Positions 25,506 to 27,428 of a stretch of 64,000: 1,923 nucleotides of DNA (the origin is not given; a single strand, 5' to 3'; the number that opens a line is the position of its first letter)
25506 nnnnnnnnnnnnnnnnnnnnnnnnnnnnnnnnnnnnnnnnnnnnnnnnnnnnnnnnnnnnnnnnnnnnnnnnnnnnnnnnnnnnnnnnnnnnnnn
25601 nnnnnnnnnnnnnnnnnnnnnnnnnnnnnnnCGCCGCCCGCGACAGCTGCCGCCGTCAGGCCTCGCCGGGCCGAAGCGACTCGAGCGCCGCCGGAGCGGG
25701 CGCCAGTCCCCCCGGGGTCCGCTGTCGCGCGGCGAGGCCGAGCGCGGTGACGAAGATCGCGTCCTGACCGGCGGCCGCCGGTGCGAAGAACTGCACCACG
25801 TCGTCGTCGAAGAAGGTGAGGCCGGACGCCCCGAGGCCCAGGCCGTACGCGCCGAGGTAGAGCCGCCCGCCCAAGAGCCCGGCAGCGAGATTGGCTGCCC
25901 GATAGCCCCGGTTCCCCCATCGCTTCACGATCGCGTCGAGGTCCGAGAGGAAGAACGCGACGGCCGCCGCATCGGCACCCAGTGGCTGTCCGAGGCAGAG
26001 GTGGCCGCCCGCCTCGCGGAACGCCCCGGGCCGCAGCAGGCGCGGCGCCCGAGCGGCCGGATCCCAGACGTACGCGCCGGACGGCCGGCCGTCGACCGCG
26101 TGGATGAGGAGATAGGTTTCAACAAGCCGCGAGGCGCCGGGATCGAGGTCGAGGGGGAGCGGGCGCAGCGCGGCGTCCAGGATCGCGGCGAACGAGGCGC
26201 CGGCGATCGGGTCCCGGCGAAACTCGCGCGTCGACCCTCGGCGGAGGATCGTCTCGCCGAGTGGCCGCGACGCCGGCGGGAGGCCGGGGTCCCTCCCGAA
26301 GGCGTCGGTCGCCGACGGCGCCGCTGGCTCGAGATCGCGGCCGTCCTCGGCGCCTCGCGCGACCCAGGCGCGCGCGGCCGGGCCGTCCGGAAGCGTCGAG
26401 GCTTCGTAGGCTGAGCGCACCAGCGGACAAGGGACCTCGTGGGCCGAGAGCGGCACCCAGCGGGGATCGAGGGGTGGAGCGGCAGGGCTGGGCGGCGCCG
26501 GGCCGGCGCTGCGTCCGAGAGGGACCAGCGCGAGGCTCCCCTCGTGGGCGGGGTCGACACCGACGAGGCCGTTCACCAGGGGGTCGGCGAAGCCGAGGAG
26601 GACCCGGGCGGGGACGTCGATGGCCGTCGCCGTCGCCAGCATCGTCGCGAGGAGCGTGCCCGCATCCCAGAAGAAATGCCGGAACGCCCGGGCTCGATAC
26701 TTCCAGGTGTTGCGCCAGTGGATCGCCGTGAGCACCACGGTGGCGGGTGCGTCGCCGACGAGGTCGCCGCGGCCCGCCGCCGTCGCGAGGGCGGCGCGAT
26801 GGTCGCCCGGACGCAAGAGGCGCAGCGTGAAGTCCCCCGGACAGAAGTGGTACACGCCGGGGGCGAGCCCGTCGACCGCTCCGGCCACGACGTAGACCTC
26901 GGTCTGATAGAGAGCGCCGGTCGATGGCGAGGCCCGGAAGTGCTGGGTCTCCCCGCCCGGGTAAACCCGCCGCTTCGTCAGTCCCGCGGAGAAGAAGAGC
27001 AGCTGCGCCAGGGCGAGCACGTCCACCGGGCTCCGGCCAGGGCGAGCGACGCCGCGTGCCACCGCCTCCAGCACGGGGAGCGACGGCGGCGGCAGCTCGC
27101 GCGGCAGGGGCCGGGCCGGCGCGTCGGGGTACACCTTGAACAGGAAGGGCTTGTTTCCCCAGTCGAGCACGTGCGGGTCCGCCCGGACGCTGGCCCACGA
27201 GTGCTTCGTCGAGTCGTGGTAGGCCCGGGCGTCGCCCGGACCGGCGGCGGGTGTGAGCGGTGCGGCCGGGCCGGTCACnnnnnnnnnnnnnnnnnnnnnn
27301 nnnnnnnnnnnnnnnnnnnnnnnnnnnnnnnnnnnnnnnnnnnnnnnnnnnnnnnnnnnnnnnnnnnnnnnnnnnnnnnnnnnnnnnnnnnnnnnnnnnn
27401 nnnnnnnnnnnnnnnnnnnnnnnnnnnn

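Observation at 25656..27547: Orphan SagB/ThcOx-type dehydrogenase coupled to a 90-aa four-cysteine zinc-ribbon ORF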

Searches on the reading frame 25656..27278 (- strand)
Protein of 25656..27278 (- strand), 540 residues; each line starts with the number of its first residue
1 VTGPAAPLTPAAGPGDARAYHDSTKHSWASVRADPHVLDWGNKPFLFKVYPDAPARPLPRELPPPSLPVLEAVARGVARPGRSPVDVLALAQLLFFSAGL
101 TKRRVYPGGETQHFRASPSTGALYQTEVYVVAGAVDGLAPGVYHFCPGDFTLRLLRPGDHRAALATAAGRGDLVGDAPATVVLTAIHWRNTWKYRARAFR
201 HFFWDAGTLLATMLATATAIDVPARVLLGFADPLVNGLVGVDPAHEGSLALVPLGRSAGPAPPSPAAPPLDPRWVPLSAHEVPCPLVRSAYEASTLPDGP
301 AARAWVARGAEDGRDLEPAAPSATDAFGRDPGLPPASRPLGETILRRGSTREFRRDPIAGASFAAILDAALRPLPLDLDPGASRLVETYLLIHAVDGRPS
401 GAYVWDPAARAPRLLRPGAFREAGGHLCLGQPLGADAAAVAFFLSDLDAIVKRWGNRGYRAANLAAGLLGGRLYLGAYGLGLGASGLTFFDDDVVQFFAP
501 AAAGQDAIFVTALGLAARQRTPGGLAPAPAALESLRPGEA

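Call 3: search_protein_families(library=pfam, proteins=[window:25656-27278:-], max_evalue=0.01)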
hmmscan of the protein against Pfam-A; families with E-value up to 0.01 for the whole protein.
window:25656-27278:- (540 aa): 1 family
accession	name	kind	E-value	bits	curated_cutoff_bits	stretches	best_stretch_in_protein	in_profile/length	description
PF00881.29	Nitroreductase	-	2.6e-20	73.7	23.5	2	344-498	1-151/167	Nitroreductase family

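Call 4: search_protein_families(library=ncbifam, proteins=[window:25656-27278:-], max_evalue=0.01)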
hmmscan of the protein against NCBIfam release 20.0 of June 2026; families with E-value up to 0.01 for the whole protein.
window:25656-27278:- (540 aa): 2 families
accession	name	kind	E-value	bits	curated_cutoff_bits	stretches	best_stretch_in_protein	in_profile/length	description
TIGR03605.1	antibiot_sagB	domain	3e-43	147.3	78.4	2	89-256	4-173/173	SagB family peptide dehydrogenase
TIGR04511.1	SagB_rel_DH_2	exception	1.8e-29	103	240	2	85-258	193-370/380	putative peptide maturation dehydrogenase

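Call 6: find_homologous_proteins(query=window:25656-27278:-)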
Query window:25656-27278:- (540 aa): 4476 proteins with E <= 0.001 among 8000 candidates; the best 120 are listed.
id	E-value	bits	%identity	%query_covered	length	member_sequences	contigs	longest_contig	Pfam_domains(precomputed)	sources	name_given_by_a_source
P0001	0.0e+0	1103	93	100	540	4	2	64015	PF00881.30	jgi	jgi:SagB-type dehydrogenase family enzyme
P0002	4.4e-293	991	84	100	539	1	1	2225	PF00881.30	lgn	-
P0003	7.0e-281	951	81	100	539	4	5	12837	PF00881.30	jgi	jgi:SagB-type dehydrogenase family enzyme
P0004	1.4e-268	910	79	100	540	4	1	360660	PF00881.30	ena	-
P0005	4.9e-265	899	79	100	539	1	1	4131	PF00881.30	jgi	jgi:SagB-type dehydrogenase family enzyme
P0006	3.3e-262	889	77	97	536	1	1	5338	PF00881.30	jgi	jgi:SagB-type dehydrogenase family enzyme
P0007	1.9e-252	857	76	100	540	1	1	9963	PF00881.30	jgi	jgi:SagB-type dehydrogenase family enzyme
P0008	6.1e-252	855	75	100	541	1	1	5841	PF00881.30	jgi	jgi:SagB-type dehydrogenase family enzyme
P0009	5.9e-249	845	74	100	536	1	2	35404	PF00881.30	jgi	jgi:SagB-type dehydrogenase family enzyme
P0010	2.1e-248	844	76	98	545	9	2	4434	PF00881.30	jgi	jgi:SagB-type dehydrogenase family enzyme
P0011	1.8e-247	841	74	100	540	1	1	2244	PF00881.30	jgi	jgi:SagB-type dehydrogenase family enzyme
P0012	3.0e-246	837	75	98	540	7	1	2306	PF00881.30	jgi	jgi:SagB-type dehydrogenase family enzyme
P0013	1.1e-245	835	74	100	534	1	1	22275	PF00881.30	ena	-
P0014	3.0e-245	833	74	100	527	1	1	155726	PF00881.30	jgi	jgi:SagB-type dehydrogenase family enzyme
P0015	3.4e-243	826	74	98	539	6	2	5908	PF00881.30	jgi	jgi:SagB-type dehydrogenase family enzyme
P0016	4.3e-243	826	75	98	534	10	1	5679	PF00881.30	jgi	jgi:SagB-type dehydrogenase family enzyme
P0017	1.4e-242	824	73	98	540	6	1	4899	PF00881.30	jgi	jgi:SagB-type dehydrogenase family enzyme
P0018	5.6e-242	822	73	100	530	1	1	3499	PF00881.30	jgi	jgi:SagB-type dehydrogenase family enzyme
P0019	6.2e-241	819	73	100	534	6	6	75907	PF00881.30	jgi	jgi:SagB-type dehydrogenase family enzyme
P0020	4.1e-240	816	75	98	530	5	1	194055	PF00881.30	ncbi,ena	-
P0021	3.1e-239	813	75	98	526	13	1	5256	PF00881.30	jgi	jgi:SagB-type dehydrogenase family enzyme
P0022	6.2e-239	812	74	100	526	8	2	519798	PF00881.30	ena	-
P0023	2.2e-238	811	73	100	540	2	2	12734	PF00881.30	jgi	jgi:SagB-type dehydrogenase family enzyme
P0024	1.5e-237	808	73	98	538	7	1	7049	PF00881.30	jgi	jgi:SagB-type dehydrogenase family enzyme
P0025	1.8e-237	808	72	98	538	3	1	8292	PF00881.30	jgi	jgi:SagB-type dehydrogenase family enzyme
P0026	5.0e-237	806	73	100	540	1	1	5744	PF00881.30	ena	-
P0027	6.7e-237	806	71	100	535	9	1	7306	PF00881.30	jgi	jgi:SagB-type dehydrogenase family enzyme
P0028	2.3e-235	801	72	99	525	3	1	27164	PF00881.30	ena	-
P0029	2.6e-235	800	72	99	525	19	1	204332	PF00881.30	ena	-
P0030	6.6e-235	799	71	97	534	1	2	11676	PF00881.30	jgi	jgi:SagB-type dehydrogenase family enzyme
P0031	5.1e-234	796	70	100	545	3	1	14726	PF00881.30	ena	-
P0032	1.6e-232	791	72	100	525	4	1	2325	PF00881.30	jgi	jgi:SagB-type dehydrogenase family enzyme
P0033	4.6e-232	790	72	98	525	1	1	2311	PF00881.30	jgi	jgi:SagB-type dehydrogenase family enzyme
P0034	2.0e-231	788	70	98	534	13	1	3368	PF00881.30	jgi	jgi:SagB-type dehydrogenase family enzyme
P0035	1.9e-230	784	71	100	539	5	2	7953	PF00881.30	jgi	jgi:SagB-type dehydrogenase family enzyme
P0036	3.4e-230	783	71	100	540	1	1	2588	PF00881.30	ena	-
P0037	7.5e-230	782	71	99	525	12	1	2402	PF00881.30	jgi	-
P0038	1.0e-229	782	72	99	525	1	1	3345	PF00881.30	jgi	jgi:SagB-type dehydrogenase family enzyme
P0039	5.2e-228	776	69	100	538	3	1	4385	PF00881.30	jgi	jgi:SagB-type dehydrogenase family enzyme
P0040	6.4e-228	776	74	94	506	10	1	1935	PF00881.30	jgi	jgi:SagB-type dehydrogenase family enzyme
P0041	1.9e-226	771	69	100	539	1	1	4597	PF00881.30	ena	-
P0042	2.5e-226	771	71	98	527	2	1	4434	PF00881.30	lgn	-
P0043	5.0e-226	770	69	100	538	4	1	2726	PF00881.30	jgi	jgi:SagB-type dehydrogenase family enzyme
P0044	1.2e-225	769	69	99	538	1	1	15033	PF00881.30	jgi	jgi:SagB-type dehydrogenase family enzyme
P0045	1.7e-225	768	70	99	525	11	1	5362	PF00881.30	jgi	jgi:SagB-type dehydrogenase family enzyme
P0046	4.6e-222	757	69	100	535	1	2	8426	PF00881.30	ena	-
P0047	3.4e-221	754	69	96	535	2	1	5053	PF00881.30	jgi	jgi:SagB-type dehydrogenase family enzyme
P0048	6.7e-219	746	67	100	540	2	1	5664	PF00881.30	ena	-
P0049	4.4e-218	744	69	97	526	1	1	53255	PF00881.30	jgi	jgi:SagB-type dehydrogenase family enzyme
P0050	1.5e-211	722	67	97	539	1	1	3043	PF00881.30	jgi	jgi:SagB-type dehydrogenase family enzyme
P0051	2.3e-206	705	66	98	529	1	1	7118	PF00881.30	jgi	jgi:SagB-type dehydrogenase family enzyme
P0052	2.8e-206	705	67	97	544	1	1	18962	PF00881.30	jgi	jgi:SagB-type dehydrogenase family enzyme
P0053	2.8e-200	685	64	96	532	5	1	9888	PF00881.30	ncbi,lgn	-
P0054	7.4e-198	677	63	97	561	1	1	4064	PF00881.30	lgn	-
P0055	2.3e-197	675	63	100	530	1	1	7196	PF00881.30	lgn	-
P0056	4.2e-197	674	63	100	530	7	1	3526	PF00881.30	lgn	-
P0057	1.1e-196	673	62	97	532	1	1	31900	PF00881.30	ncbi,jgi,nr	ncbi:MAG TPA: SagB family peptide dehydrogenase [Methylomirabilota bacterium]|jgi:SagB-type dehydrog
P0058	6.5e-196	670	64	96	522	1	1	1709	PF00881.30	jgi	jgi:SagB-type dehydrogenase family enzyme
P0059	8.9e-196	670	63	98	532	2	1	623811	PF00881.30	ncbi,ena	-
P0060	5.0e-194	664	64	97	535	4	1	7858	PF00881.30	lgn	-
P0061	6.1e-194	664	62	97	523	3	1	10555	PF00881.30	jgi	-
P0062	1.2e-193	663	63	97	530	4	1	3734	PF00881.30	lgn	-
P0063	2.9e-193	662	63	98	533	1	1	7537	PF00881.30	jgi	jgi:SagB-type dehydrogenase family enzyme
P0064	3.2e-193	661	65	93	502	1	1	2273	PF00881.30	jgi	jgi:SagB-type dehydrogenase family enzyme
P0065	5.9e-193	661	74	81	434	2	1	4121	PF00881.30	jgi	jgi:SagB-type dehydrogenase family enzyme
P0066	1.2e-192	660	62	97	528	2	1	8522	PF00881.30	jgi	jgi:SagB-type dehydrogenase family enzyme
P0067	3.0e-191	655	61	97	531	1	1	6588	PF00881.30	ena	-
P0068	8.1e-191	654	61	97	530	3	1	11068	PF00881.30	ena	-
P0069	1.6e-189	649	61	97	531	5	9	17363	PF00881.30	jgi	jgi:SagB-type dehydrogenase family enzyme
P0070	2.1e-189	649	61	98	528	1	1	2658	PF00881.30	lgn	-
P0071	3.2e-189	648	61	97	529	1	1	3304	PF00881.30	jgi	-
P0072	2.3e-188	645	61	97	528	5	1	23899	PF00881.30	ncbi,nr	ncbi:MAG TPA: SagB/ThcOx family dehydrogenase [Methylomirabilota bacterium]|nr:SagB/ThcOx family deh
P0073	1.2e-187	643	62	98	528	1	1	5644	PF00881.30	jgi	jgi:SagB-type dehydrogenase family enzyme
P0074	2.3e-187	642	61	97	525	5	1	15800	PF00881.30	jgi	jgi:SagB-type dehydrogenase family enzyme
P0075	3.0e-187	642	62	94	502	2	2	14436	PF00881.30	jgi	jgi:SagB-type dehydrogenase family enzyme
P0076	1.8e-186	639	60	99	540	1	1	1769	PF00881.30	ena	-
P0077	1.6e-185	636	61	97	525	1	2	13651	PF00881.30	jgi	jgi:SagB-type dehydrogenase family enzyme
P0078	1.7e-185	636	62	97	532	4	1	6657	PF00881.30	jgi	jgi:SagB-type dehydrogenase family enzyme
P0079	4.0e-185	635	60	100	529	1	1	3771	PF00881.30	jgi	jgi:SagB-type dehydrogenase family enzyme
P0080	4.9e-185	634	60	96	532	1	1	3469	PF00881.30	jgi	jgi:SagB-type dehydrogenase family enzyme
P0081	5.4e-185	634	61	100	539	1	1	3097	PF00881.30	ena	-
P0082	9.5e-185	633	59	97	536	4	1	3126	PF00881.30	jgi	-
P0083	1.1e-184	633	61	96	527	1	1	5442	PF00881.30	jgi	jgi:SagB-type dehydrogenase family enzyme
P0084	2.3e-184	632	60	97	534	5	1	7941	PF00881.30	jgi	jgi:SagB-type dehydrogenase family enzyme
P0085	2.9e-184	632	60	97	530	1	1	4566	PF00881.30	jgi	jgi:SagB-type dehydrogenase family enzyme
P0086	3.3e-184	632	61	94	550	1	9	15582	PF00881.30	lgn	-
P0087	3.9e-184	631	73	55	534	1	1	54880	PF00881.30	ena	-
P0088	1.3e-183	630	60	97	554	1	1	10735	PF00881.30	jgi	jgi:SagB-type dehydrogenase family enzyme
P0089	1.9e-183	629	60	98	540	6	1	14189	PF00881.30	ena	-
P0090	4.5e-183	628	63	94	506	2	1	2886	PF00881.30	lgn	-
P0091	1.7e-182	626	60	96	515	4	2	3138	PF00881.30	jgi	jgi:SagB-type dehydrogenase family enzyme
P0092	4.0e-182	625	61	98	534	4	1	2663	PF00881.30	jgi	-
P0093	1.2e-181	623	61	97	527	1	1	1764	PF00881.30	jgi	-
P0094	1.8e-181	623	61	96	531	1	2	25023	PF00881.30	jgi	jgi:SagB-type dehydrogenase family enzyme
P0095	3.5e-180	618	59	97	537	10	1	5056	PF00881.30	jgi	-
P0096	8.6e-180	617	61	95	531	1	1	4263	PF00881.30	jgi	-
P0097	6.1e-179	614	60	97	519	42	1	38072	PF00881.30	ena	-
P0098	2.9e-178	612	61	98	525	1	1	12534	PF00881.30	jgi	jgi:SagB-type dehydrogenase family enzyme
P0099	8.2e-178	611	61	98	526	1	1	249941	PF00881.30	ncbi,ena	-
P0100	4.9e-177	608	61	94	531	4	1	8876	PF00881.30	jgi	jgi:SagB-type dehydrogenase family enzyme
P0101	1.0e-175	604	60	92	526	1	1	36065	PF00881.30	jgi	jgi:SagB-type dehydrogenase family enzyme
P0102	1.1e-173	597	60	95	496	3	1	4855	PF00881.30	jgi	jgi:SagB-type dehydrogenase family enzyme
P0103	2.0e-171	590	61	95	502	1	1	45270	PF00881.30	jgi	jgi:SagB-type dehydrogenase family enzyme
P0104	3.1e-168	579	64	84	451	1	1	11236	PF00881.30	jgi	jgi:SagB-type dehydrogenase family enzyme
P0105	2.1e-162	560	56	93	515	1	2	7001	PF00881.30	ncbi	-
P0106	5.7e-159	548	55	92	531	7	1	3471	PF00881.30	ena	-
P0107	1.2e-158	547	55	94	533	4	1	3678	PF00881.30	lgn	-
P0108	6.0e-158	545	53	93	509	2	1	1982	PF00881.30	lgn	-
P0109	2.8e-157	543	54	92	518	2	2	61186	PF00881.30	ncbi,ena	-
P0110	1.6e-156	540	50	97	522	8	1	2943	PF00881.30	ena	-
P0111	2.7e-156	540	53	93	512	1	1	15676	PF00881.30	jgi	jgi:SagB-type dehydrogenase family enzyme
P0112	7.1e-156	538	54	93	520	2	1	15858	PF00881.30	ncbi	-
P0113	7.2e-156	538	51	97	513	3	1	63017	PF00881.30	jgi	-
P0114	1.2e-155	537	54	93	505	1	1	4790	PF00881.30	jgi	-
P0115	1.8e-155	537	55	92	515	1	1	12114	PF00881.30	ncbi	ncbi:MAG: SagB/ThcOx family dehydrogenase [Candidatus Methylomirabilia bacterium]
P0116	3.2e-155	536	53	95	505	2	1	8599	PF00881.30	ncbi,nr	ncbi:MAG: SagB/ThcOx family dehydrogenase [Candidatus Rokubacteria bacterium]|nr:SagB/ThcOx family d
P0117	4.3e-155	536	52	95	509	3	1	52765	PF00881.30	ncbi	-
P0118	5.5e-155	535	53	93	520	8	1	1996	PF00881.30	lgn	-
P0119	1.8e-154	534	50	95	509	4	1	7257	PF00881.30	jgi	-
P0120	2.5e-154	533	59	88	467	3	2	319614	PF00881.30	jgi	jgi:SagB-type dehydrogenase family enzyme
